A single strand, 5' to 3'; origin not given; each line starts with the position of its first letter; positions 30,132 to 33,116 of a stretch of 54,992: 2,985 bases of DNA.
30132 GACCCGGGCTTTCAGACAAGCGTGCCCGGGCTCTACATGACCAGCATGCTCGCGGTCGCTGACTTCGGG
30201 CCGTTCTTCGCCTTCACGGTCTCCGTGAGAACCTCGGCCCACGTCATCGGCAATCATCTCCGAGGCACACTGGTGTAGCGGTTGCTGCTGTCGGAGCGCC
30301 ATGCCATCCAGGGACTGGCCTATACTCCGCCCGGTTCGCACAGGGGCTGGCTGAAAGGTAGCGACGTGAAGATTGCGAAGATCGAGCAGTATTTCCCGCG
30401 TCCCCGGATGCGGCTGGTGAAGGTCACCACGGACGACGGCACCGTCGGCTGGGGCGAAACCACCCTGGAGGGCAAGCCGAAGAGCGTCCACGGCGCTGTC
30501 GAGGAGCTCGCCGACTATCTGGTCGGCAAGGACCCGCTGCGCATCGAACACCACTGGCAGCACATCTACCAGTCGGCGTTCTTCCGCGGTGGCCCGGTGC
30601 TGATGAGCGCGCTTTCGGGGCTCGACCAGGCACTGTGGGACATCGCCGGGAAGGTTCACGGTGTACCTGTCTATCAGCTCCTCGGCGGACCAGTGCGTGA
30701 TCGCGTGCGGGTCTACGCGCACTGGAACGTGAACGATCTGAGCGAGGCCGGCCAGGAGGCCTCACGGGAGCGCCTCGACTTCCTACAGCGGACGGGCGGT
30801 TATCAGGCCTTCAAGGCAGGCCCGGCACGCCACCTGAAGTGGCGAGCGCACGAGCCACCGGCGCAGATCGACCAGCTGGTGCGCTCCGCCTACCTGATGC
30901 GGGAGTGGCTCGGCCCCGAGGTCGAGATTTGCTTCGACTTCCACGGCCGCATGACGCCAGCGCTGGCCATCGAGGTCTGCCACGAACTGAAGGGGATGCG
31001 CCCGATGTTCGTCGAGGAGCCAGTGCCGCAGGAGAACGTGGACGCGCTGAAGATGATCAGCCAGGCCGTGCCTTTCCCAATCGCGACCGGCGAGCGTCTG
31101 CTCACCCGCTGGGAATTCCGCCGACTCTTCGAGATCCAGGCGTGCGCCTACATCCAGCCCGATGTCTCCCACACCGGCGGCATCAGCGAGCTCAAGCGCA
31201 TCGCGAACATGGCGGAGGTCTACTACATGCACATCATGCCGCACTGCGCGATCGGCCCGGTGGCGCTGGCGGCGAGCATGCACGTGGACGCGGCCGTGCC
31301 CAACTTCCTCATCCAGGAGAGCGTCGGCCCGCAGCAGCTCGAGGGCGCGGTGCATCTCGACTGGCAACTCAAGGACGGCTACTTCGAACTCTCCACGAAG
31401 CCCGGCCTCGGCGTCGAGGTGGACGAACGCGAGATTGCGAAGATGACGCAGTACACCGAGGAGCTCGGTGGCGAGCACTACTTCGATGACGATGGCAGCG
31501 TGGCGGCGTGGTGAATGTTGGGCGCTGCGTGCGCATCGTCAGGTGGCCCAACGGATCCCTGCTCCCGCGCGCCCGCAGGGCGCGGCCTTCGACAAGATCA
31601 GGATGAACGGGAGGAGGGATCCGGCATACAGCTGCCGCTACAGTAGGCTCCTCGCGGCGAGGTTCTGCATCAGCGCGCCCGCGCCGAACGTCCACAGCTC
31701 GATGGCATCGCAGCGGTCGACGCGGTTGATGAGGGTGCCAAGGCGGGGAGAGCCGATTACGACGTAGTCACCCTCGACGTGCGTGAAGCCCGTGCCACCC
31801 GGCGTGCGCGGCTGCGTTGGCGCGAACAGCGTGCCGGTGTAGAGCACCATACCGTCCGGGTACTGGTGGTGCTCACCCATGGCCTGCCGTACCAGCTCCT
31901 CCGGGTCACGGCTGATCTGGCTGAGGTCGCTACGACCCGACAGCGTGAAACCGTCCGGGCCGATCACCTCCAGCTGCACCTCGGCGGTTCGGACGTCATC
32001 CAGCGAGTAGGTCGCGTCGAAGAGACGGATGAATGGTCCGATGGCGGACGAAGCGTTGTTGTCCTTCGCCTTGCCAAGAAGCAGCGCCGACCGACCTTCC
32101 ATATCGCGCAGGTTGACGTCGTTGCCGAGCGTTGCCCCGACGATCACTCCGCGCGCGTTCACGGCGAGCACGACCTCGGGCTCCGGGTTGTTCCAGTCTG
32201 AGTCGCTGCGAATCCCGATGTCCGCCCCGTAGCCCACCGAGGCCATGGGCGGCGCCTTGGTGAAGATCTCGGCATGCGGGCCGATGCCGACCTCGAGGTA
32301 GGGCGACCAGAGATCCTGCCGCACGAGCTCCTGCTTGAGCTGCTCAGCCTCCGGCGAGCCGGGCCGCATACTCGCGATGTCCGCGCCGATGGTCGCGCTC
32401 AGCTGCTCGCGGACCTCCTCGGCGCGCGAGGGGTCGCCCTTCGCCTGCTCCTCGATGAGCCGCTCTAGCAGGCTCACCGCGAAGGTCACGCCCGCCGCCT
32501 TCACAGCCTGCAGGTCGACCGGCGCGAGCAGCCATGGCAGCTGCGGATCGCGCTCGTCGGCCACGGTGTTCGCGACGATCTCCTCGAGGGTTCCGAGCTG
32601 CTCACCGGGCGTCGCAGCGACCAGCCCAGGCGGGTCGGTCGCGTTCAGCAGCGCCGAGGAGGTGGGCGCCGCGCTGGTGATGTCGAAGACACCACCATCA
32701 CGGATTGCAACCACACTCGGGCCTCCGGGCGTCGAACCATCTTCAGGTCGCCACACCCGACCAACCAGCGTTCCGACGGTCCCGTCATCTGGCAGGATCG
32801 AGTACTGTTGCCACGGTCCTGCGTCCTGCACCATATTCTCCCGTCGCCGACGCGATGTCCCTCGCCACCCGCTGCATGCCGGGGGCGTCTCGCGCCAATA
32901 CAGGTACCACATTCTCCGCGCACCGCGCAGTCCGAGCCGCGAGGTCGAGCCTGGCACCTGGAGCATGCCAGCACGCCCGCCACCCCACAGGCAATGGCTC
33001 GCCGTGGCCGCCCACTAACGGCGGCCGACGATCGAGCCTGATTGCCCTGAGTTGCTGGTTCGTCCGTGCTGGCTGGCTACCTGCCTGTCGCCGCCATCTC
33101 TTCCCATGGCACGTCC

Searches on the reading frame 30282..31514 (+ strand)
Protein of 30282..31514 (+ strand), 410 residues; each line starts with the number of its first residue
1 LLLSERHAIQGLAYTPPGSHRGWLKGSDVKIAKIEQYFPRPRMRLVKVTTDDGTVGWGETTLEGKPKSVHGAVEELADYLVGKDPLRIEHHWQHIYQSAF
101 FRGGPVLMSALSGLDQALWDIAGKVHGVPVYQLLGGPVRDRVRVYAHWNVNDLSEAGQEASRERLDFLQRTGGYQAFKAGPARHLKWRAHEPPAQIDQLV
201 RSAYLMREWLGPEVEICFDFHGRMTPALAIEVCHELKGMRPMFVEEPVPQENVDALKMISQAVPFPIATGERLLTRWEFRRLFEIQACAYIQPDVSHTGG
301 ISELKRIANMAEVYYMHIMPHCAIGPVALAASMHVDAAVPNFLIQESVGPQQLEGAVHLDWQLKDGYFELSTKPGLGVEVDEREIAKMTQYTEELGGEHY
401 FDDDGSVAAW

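Call 34: search_protein_families(library=pfam, proteins=[window:30282-31514:+], max_evalue=0.000001)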
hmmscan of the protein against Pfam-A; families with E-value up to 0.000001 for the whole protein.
window:30282-31514:+ (410 aa): 2 families
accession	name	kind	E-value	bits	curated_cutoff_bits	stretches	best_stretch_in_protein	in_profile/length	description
PF13378.12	MR_MLE_C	-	6.7e-60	203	29.4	1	172-383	13-218/219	Enolase C-terminal domain-like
PF02746.21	MR_MLE_N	-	8.8e-24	84.4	22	1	44-135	29-117/117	Mandelate racemase / muconate lactonizing enzyme, N-terminal domain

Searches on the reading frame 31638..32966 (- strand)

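Call 34: search_protein_families(library=pfam, proteins=[window:31638-32966:-], max_evalue=0.000001)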
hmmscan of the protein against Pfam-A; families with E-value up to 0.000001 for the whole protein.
window:31638-32966:- (442 aa): 1 family
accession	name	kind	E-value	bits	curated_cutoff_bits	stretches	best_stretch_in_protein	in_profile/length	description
PF01557.24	FAA_hydrolase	-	7.1e-08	32.8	23.9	1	267-416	76-213/214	Fumarylacetoacetate (FAA) hydrolase C-terminal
